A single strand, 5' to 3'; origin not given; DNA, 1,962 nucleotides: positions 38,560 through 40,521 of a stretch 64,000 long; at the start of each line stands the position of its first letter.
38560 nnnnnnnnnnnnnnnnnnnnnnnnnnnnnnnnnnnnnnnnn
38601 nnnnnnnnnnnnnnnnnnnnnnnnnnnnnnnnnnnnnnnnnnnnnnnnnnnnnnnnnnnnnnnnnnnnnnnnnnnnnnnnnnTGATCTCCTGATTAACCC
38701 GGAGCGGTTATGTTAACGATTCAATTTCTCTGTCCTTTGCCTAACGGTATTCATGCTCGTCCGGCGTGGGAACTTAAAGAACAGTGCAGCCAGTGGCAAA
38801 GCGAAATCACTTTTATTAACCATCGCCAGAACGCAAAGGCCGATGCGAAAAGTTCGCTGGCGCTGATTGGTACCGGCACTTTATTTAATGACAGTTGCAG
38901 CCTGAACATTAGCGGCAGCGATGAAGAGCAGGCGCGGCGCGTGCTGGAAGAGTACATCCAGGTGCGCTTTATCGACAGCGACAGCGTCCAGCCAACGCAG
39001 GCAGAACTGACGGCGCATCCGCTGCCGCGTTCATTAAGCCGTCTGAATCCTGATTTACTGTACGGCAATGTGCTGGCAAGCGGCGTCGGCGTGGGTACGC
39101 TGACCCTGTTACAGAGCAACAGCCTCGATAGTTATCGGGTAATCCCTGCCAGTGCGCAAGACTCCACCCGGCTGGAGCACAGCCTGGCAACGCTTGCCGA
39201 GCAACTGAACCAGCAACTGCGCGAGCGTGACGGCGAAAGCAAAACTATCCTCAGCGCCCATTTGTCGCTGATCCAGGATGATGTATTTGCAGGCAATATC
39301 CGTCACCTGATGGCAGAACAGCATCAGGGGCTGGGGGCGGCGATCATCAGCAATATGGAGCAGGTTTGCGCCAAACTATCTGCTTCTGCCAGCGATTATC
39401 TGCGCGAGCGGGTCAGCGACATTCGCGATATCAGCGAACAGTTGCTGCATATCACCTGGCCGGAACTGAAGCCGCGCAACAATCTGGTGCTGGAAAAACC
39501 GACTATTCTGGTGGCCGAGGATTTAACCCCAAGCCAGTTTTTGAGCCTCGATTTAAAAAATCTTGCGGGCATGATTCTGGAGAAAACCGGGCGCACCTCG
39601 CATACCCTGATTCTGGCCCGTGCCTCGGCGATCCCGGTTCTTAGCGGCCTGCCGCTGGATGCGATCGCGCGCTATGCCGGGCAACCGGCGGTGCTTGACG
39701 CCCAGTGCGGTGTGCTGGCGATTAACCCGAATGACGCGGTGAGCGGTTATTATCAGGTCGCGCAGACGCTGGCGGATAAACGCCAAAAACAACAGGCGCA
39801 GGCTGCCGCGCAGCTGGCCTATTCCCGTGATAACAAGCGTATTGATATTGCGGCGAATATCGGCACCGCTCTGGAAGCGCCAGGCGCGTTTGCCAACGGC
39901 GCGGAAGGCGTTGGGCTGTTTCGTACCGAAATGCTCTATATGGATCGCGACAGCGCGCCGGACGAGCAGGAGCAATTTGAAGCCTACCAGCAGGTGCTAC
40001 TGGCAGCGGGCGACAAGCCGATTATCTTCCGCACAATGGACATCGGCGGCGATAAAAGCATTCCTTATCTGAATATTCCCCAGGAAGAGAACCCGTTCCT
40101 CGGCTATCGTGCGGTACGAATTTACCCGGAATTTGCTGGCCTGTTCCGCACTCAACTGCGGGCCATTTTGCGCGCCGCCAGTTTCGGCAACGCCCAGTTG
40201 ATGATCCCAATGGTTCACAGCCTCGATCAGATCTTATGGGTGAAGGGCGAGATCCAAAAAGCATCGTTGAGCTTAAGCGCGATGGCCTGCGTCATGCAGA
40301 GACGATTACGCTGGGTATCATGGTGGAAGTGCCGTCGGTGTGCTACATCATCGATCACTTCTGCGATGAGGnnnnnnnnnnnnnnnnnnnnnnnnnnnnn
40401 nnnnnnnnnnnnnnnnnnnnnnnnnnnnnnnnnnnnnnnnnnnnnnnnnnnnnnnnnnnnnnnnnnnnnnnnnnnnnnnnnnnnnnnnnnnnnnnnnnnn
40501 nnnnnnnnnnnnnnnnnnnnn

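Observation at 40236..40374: fryA is split by a 1-nt frameshift in a homopolymeric A5 tract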

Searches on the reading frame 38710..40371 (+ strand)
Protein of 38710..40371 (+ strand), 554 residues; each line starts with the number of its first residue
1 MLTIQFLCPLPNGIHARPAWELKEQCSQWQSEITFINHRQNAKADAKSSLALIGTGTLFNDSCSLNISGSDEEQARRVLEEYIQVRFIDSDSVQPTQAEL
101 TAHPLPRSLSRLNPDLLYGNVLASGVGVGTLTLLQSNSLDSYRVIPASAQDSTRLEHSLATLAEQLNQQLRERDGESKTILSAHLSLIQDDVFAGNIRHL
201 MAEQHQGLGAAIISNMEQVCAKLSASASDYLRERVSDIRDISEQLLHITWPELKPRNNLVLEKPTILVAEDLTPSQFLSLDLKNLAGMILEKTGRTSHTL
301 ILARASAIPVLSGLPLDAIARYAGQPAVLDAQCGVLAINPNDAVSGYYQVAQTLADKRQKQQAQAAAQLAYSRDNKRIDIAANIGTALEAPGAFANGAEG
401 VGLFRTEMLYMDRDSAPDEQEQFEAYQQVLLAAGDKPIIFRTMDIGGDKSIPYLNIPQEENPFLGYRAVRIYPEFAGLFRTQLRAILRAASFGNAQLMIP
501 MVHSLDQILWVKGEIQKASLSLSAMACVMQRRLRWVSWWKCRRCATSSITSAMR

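Call 14: list_cluster_members(proteins=[window:38710-40371:+, window:40236-41201:+])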
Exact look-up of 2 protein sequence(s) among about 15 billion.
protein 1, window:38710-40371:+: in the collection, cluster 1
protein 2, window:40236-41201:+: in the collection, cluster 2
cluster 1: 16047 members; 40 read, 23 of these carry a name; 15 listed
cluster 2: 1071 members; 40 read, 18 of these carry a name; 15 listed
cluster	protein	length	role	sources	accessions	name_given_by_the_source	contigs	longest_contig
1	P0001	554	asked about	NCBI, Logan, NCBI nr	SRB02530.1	multiphosphoryl transfer protein 1 [includes phosphoenolpyruvate-protein ...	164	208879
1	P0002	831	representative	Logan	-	-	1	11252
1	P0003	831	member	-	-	phosphoenolpyruvate--protein phosphotransferase [Escherichia coli] | phosphoenolpyruvate-protein phosphotransferase | phosphoenolpyruvate--protein phosphotransferase n=1 Tax=Escherichia TaxID=561 ...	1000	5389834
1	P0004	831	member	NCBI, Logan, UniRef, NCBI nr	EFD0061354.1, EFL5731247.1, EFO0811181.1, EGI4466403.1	phosphoenolpyruvate--protein phosphotransferase [Escherichia coli] | phosphoenolpyruvate--protein phosphotransferase n=1 Tax=Escherichia coli TaxID=562 ...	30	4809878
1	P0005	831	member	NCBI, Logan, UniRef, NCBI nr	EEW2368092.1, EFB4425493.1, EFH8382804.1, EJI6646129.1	TPA: phosphoenolpyruvate--protein phosphotransferase [Escherichia coli] | phosphoenolpyruvate--protein phosphotransferase n=1 Tax=Escherichia coli TaxID=562 ... | phosphoenolpyruvate--protein phosphotransferase [Escherichia coli]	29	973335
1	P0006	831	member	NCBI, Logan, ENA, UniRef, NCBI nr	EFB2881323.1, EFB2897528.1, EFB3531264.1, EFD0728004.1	phosphoenolpyruvate--protein phosphotransferase [Escherichia coli] | phosphoenolpyruvate--protein phosphotransferase n=1 Tax=Escherichia coli TaxID=562 ...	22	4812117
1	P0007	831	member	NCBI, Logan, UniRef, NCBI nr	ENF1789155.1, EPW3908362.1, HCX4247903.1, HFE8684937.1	phosphoenolpyruvate--protein phosphotransferase [Escherichia coli] | phosphoenolpyruvate--protein phosphotransferase n=1 Tax=Escherichia coli TaxID=562 ...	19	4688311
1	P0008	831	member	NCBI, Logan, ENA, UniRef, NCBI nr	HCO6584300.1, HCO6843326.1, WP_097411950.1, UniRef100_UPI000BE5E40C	TPA: phosphoenolpyruvate--protein phosphotransferase [Escherichia coli] | phosphoenolpyruvate--protein phosphotransferase n=1 Tax=Escherichia coli TaxID=562 ... | phosphoenolpyruvate--protein phosphotransferase [Escherichia coli]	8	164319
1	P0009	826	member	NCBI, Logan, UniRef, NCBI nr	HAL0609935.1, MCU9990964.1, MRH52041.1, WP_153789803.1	phosphoenolpyruvate--protein phosphotransferase [Escherichia coli] | phosphoenolpyruvate--protein phosphotransferase n=1 Tax=Escherichia coli TaxID=562 ...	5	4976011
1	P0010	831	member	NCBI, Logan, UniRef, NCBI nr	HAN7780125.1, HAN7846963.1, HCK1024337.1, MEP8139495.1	TPA: phosphoenolpyruvate--protein phosphotransferase [Escherichia coli] | phosphoenolpyruvate--protein phosphotransferase n=1 Tax=Escherichia coli TaxID=562 ... | phosphoenolpyruvate--protein phosphotransferase [Escherichia coli]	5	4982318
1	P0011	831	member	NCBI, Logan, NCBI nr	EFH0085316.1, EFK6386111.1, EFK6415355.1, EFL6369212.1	phosphoenolpyruvate--protein phosphotransferase [Escherichia coli]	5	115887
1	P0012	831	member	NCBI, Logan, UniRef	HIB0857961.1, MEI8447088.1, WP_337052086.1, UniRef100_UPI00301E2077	TPA: phosphoenolpyruvate--protein phosphotransferase [Escherichia coli] | phosphoenolpyruvate--protein phosphotransferase n=1 Tax=Escherichia coli TaxID=562 ...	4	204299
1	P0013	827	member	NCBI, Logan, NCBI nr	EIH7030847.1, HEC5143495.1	phosphoenolpyruvate--protein phosphotransferase [Escherichia coli]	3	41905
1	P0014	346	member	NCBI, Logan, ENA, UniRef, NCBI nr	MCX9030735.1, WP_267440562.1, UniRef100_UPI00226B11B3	aminopeptidase [Citrobacter portucalensis] | aminopeptidase n=1 Tax=Citrobacter portucalensis TaxID=1639133 RepID=UPI00226B11B3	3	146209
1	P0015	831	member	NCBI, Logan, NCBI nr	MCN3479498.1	phosphoenolpyruvate--protein phosphotransferase [Escherichia coli]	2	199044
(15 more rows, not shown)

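Call 15: find_encoding_contigs(protein=P0001, flank=6000, max_places=10)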
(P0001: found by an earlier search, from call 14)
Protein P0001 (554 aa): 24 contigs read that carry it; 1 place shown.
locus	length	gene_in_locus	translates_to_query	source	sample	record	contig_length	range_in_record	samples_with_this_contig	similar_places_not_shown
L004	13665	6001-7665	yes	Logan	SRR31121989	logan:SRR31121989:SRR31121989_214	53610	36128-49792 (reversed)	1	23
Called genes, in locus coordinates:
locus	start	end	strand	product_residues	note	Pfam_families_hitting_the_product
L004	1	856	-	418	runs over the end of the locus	PF00654:Voltage_CLC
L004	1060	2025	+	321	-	PF02685:Glucokinase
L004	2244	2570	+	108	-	PF25554:PTS_EIIB_BC_N (weak), PF02302:PTS_IIB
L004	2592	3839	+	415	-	PF02378:PTS_EIIC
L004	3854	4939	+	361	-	PF01321:Creatinase_N, PF00557:Peptidase_M24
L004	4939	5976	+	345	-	PF27529:AMPT (faint), PF05343:Peptidase_M42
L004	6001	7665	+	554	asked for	PF00381:PTS-HPr, PF05524:PEP-utilisers_N, PF00391:PEP-utilizers, PF02896:PEP-utilizers_C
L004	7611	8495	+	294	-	PF02896:PEP-utilizers_C, PF00359:PTS_EIIA_2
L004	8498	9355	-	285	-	PF12833:HTH_18, PF00165:HTH_AraC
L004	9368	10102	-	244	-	PF00072:Response_reg, PF04397:LytTR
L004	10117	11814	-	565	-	PF07694:5TM-5TMR_LYT, PF07155:ECF-ribofla_trS (weak), PF01590:GAF (weak), PF06580:His_kinase, PF02518:HATPase_c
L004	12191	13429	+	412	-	PF00155:Aminotran_1_2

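Call 44: search_protein_families(proteins=[window:38710-40371:+], library=ncbifam)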
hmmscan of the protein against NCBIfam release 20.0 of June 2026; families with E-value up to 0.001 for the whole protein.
window:38710-40371:+ (554 aa): 15 families
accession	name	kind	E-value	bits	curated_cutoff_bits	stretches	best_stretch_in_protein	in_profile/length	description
TIGR01417.1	PTS_I_fam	equivalog_domain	1.8e-92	310.6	341.7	1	118-525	2-415/565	phosphoenolpyruvate--protein phosphotransferase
NF008382.0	PRK11177.1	equivalog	8.1e-85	285.6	824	1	165-522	53-413/575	phosphoenolpyruvate-protein phosphotransferase PtsI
NF008283.0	PRK11061.1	equivalog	3.8e-57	194.1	583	1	143-523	196-580/748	phosphoenolpyruvate--protein phosphotransferase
NF008478.1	PRK11377.1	equivalog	8.4e-28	97.6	520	1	10-338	164-472/473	dihydroxyacetone kinase phosphoryl donor subunit DhaM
NF005057.0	PRK06464.1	equivalog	8.4e-15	53.9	598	2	434-522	569-666/798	phosphoenolpyruvate synthase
TIGR01828.1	pyru_phos_dikin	equivalog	1.2e-14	53.3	843.45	1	263-415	417-566/865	pyruvate, phosphate dikinase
TIGR01418.1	PEP_synth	equivalog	4.3e-13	48.5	739.75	2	437-522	566-660/784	pyruvate, water dikinase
TIGR01003.1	PTS_HPr_family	subfamily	5e-10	39.2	47.9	1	11-83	11-81/82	HPr family phosphocarrier protein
NF041319.1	PTS-HPr_Halo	equivalog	8.8e-08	32.5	140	1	12-81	11-81/87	phosphocarrier protein HPr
NF010352.0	PRK13780.1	equivalog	1.9e-05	24.5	110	1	12-83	12-81/88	phosphocarrier protein HPr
NF008319.0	PRK11109.1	equivalog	3.1e-05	23.4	302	1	10-84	294-369/376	fused PTS fructose transporter subunit IIA/HPr protein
NF008146.0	PRK10897.1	equivalog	0.00017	21.9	119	1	13-77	14-77/90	PTS phosphocarrier protein NPr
NF008104.0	PRK10850.1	equivalog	0.00039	20.4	153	1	10-76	10-74/85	phosphocarrier protein Hpr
NF010354.0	PRK13782.1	equivalog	0.00045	20.2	123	1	10-84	10-82/85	HPr family phosphocarrier protein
NF010351.0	PRK13779.1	equivalog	0.00054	18.9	766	0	12-85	301-375/503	bifunctional PTS system fructose-specific transporter subunit IIA/HPr protein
